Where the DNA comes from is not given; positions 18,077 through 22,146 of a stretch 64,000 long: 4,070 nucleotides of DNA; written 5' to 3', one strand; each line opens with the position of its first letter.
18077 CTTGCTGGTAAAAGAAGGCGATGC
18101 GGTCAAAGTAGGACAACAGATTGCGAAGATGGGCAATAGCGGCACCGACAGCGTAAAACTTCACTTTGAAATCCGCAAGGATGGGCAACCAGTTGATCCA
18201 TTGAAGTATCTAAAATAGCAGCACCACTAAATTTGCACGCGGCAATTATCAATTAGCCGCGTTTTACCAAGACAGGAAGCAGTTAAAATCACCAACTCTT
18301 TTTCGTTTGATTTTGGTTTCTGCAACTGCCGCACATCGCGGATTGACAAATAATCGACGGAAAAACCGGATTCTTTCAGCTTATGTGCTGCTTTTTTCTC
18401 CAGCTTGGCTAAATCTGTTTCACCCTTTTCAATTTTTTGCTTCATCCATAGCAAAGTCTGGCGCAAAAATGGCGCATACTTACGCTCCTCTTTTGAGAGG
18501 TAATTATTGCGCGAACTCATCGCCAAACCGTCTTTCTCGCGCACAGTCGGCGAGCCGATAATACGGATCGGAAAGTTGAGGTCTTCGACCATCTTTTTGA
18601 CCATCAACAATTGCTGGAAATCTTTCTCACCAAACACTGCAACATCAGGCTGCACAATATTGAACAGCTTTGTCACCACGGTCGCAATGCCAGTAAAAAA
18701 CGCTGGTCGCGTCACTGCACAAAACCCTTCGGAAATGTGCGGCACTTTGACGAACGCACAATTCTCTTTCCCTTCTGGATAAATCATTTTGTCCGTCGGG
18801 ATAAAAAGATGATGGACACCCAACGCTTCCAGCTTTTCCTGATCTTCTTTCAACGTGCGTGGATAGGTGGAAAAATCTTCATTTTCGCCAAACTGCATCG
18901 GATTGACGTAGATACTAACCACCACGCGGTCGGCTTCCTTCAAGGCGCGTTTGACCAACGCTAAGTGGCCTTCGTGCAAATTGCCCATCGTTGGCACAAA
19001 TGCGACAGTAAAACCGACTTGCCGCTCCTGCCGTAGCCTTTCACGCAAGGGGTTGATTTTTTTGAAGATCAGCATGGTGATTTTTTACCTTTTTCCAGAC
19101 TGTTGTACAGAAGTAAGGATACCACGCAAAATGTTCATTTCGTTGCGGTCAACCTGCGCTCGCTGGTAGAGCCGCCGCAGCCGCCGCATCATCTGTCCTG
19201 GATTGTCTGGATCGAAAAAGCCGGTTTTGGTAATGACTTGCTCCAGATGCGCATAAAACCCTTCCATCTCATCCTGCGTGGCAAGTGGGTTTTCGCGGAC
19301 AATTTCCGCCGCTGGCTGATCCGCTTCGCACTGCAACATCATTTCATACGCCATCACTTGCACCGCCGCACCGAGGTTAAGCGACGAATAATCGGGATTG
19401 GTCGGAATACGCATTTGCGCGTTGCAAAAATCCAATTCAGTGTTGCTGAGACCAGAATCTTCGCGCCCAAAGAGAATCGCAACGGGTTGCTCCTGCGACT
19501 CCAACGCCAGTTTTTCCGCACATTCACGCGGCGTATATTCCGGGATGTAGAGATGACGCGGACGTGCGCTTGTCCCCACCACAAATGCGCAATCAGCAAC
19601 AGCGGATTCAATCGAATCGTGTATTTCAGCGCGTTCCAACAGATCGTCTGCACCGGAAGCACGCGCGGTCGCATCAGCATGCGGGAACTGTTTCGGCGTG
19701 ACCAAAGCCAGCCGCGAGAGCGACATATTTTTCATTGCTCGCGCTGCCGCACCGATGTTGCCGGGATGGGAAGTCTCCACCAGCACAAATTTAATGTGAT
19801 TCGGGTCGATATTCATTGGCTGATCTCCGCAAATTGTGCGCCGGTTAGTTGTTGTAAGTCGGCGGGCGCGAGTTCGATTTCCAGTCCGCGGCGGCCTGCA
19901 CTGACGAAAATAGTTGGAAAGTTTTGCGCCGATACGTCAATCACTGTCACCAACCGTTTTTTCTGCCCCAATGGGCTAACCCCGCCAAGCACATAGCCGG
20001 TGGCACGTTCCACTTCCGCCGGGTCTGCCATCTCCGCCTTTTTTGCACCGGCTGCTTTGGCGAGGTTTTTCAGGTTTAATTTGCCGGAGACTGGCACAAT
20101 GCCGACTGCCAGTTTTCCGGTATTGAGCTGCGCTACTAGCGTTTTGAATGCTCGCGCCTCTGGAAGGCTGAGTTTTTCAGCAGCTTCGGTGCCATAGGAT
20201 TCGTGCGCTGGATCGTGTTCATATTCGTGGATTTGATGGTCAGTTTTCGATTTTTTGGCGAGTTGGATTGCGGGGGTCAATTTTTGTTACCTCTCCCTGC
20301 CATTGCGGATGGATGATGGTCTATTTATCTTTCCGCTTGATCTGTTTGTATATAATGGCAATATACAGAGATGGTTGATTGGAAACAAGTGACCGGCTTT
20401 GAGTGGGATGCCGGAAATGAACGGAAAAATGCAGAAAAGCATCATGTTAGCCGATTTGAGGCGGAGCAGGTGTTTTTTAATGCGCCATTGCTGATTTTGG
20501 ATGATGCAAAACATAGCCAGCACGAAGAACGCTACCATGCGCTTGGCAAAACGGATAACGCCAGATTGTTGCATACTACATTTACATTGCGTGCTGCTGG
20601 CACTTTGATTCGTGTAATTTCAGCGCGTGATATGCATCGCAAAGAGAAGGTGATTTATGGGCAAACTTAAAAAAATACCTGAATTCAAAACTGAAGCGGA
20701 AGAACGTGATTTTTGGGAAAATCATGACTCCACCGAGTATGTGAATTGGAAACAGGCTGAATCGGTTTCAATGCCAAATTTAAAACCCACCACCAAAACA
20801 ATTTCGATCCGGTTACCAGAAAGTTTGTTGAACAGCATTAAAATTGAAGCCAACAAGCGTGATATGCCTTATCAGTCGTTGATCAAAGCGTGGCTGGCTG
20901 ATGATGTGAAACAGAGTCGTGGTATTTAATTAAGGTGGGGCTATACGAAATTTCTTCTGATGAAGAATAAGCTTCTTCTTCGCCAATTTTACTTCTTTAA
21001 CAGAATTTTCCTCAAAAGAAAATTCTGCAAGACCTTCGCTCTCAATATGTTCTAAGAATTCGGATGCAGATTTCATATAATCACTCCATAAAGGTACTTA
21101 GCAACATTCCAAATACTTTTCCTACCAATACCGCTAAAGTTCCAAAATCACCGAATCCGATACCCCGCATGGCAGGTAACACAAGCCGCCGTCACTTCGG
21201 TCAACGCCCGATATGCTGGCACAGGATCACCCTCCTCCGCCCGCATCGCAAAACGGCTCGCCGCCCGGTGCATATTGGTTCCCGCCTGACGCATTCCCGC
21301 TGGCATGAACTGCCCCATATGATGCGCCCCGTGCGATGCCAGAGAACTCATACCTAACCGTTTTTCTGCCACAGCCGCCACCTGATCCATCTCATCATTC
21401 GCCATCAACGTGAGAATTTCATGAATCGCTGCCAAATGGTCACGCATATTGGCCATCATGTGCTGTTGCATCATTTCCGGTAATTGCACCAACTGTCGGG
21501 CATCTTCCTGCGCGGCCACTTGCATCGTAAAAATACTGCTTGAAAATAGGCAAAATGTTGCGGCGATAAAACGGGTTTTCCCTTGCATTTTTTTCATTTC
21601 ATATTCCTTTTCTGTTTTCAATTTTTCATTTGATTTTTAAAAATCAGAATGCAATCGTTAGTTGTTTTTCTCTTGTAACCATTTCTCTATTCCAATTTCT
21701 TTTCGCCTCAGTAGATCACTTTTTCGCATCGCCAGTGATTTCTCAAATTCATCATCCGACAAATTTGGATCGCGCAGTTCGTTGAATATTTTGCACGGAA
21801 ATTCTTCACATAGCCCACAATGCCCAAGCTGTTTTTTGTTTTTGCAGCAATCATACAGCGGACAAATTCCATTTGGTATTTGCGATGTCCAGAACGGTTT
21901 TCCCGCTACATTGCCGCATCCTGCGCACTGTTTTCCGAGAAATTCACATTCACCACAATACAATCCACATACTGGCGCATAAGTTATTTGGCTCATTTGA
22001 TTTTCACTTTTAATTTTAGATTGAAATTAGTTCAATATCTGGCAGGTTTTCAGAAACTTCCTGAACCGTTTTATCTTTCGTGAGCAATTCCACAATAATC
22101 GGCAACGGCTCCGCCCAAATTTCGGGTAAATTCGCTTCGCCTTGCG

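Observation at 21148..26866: BrxR-family WYL regulator heading an 8-gene co-directional array: candidate undescribed defence/stress locus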

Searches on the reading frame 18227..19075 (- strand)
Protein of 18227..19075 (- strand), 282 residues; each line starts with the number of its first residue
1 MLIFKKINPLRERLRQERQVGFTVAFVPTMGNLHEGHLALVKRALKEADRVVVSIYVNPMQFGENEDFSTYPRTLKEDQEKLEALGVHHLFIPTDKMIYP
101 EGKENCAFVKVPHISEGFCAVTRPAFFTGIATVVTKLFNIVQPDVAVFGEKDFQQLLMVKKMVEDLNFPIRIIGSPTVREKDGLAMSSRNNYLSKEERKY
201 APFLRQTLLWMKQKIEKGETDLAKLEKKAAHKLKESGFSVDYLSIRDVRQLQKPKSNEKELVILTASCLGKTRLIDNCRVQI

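Call 74: list_cluster_members(proteins=[window:18227-19075:-, window:27407-28939:-, window:25821-26729:-, window:24591-25340:-, window:24200-24586:-, window:22621-23325:-, window:22016-22594:-, window:21658-21996:-])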
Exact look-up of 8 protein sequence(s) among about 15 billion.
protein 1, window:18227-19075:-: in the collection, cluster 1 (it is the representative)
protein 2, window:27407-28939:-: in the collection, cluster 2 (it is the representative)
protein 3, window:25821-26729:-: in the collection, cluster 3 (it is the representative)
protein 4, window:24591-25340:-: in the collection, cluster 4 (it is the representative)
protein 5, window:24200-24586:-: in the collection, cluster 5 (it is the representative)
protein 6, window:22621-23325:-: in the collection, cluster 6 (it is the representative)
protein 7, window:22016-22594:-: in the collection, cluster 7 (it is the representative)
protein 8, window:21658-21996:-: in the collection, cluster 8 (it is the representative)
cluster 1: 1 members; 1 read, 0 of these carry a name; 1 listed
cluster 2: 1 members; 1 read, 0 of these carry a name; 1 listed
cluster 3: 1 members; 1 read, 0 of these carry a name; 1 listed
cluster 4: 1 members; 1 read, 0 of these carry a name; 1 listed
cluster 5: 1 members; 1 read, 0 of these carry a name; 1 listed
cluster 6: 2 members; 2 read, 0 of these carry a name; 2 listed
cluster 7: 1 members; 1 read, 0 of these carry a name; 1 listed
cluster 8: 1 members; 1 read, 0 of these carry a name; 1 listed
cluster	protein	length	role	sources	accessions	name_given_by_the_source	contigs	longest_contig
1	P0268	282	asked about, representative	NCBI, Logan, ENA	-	-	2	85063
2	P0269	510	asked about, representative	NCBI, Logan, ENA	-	-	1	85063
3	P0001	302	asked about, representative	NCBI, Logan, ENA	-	-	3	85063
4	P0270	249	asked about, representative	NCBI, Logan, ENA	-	-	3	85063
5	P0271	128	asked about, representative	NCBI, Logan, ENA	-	-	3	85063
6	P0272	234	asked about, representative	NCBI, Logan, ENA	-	-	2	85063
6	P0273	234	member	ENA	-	-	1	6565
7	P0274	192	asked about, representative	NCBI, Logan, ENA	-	-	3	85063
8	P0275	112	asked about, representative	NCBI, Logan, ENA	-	-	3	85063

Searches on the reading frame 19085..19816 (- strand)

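Call 13: search_protein_families(library=pfam, proteins=[window:19085-19816:-], max_evalue=1)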
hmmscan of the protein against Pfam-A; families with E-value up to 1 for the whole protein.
window:19085-19816:- (243 aa): 2 families
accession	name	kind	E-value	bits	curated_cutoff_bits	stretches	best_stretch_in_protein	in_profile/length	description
PF00588.24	SpoU_methylase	-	9.8e-29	100.7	29.7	1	9-157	3-142/142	SpoU rRNA Methylase family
PF09936.14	Methyltrn_RNA_4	-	0.078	13.3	22.6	1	64-155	90-176/182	SAM-dependent RNA methyltransferase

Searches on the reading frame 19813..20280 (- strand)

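Call 13: search_protein_families(library=pfam, proteins=[window:19813-20280:-], max_evalue=1)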
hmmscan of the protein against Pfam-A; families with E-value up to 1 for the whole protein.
window:19813-20280:- (155 aa): 1 family
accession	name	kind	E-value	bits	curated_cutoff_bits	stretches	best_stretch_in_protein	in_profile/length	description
PF04073.20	tRNA_edit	-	1.7e-25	89.9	25.5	1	31-145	8-123/123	Aminoacyl-tRNA editing domain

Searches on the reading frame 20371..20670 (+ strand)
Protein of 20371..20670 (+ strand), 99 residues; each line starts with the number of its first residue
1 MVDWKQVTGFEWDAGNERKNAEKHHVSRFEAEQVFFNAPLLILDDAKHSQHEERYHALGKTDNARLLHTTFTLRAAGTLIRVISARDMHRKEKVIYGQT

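Call 3: search_protein_families(library=pfam, proteins=[window:20371-20670:+], max_evalue=0.01)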
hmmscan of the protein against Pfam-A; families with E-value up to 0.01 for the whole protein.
window:20371-20670:+ (99 aa): 1 family
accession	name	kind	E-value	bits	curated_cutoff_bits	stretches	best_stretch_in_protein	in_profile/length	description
PF04365.19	BrnT_toxin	-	6e-23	81.4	34.5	1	12-92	1-77/77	Ribonuclease toxin, BrnT, of type II toxin-antitoxin system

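Call 4: search_protein_families(library=padloc, proteins=[window:20371-20670:+], max_evalue=0.01)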
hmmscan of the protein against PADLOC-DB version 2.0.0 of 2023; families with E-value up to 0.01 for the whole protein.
window:20371-20670:+ (99 aa): 0 families

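Call 5: search_protein_families(library=ncbifam, proteins=[window:20371-20670:+], max_evalue=0.01)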
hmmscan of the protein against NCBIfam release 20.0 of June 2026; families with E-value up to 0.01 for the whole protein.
window:20371-20670:+ (99 aa): 0 families

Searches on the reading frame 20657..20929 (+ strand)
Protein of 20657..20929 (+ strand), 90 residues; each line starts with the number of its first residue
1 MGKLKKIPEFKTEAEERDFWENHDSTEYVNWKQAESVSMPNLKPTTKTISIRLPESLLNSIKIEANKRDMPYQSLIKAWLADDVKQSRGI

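Call 3: search_protein_families(library=pfam, proteins=[window:20657-20929:+], max_evalue=0.01)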
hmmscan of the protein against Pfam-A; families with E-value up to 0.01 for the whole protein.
window:20657-20929:+ (90 aa): 2 families
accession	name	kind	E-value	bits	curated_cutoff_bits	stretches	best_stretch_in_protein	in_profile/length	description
PF12441.14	CopG_antitoxin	-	6.4e-36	123.4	28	1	5-82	1-78/79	CopG antitoxin of type II toxin-antitoxin system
PF23807.1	RHH_10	-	0.0013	19.4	27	1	41-82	18-59/84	Ribbon-helix-helix protein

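Call 4: search_protein_families(library=padloc, proteins=[window:20657-20929:+], max_evalue=0.01)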
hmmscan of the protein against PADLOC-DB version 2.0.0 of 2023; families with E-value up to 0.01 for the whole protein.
window:20657-20929:+ (90 aa): 0 families

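Call 5: search_protein_families(library=ncbifam, proteins=[window:20657-20929:+], max_evalue=0.01)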
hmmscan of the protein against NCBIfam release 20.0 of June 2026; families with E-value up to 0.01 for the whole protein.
window:20657-20929:+ (90 aa): 1 family
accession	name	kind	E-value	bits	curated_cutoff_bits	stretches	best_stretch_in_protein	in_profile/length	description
NF047399.1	BrnA_antitoxin_add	equivalog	6.8e-14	51.8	60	1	11-82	2-68/70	type II toxin-antitoxin system BrnA family antitoxin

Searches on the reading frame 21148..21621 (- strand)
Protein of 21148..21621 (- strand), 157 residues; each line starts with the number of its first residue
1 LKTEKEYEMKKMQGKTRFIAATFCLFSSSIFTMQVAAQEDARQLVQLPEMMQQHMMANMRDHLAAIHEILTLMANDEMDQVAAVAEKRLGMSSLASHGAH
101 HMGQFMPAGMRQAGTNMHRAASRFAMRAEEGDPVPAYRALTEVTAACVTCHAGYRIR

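Call 3: search_protein_families(library=pfam, proteins=[window:21148-21621:-], max_evalue=0.01)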
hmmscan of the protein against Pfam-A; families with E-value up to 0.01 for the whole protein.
window:21148-21621:- (157 aa): 1 family
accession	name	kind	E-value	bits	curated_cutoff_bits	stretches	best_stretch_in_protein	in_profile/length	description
PF01322.25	Cytochrom_C_2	-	0.00031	22.1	26.5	1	107-155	73-121/121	Cytochrome C'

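Call 4: search_protein_families(library=padloc, proteins=[window:21148-21621:-], max_evalue=0.01)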
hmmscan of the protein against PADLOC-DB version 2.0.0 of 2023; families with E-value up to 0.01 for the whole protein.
window:21148-21621:- (157 aa): 0 families

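Call 5: search_protein_families(library=ncbifam, proteins=[window:21148-21621:-], max_evalue=0.01)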
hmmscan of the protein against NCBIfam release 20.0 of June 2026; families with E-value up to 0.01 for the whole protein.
window:21148-21621:- (157 aa): 0 families

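Call 101: search_solved_structures(query=window:21148-21621:-, max_evalue=1)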
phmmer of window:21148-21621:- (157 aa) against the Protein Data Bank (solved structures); distinct sequences matched with E-value up to 1: 0.

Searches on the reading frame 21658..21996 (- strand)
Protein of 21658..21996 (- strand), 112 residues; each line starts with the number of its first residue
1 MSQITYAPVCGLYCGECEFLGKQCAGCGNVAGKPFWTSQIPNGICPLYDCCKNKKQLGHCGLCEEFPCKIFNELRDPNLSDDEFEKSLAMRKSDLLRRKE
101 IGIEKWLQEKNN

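Call 3: search_protein_families(library=pfam, proteins=[window:21658-21996:-], max_evalue=0.01)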
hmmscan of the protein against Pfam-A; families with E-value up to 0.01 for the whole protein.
window:21658-21996:- (112 aa): 1 family
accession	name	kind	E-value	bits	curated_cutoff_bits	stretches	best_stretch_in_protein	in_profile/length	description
PF12675.12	DUF3795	-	3e-08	34.5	22.6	1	8-72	3-82/83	Protein of unknown function (DUF3795)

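Call 4: search_protein_families(library=padloc, proteins=[window:21658-21996:-], max_evalue=0.01)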
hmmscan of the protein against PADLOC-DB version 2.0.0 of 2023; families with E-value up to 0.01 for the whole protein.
window:21658-21996:- (112 aa): 0 families

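Call 5: search_protein_families(library=ncbifam, proteins=[window:21658-21996:-], max_evalue=0.01)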
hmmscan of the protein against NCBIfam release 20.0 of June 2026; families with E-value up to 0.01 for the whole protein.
window:21658-21996:- (112 aa): 0 families

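Call 26: search_protein_families(library=phrogs, proteins=[window:21658-21996:-], max_evalue=0.1)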
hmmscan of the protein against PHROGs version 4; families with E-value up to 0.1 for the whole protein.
window:21658-21996:- (112 aa): 0 families
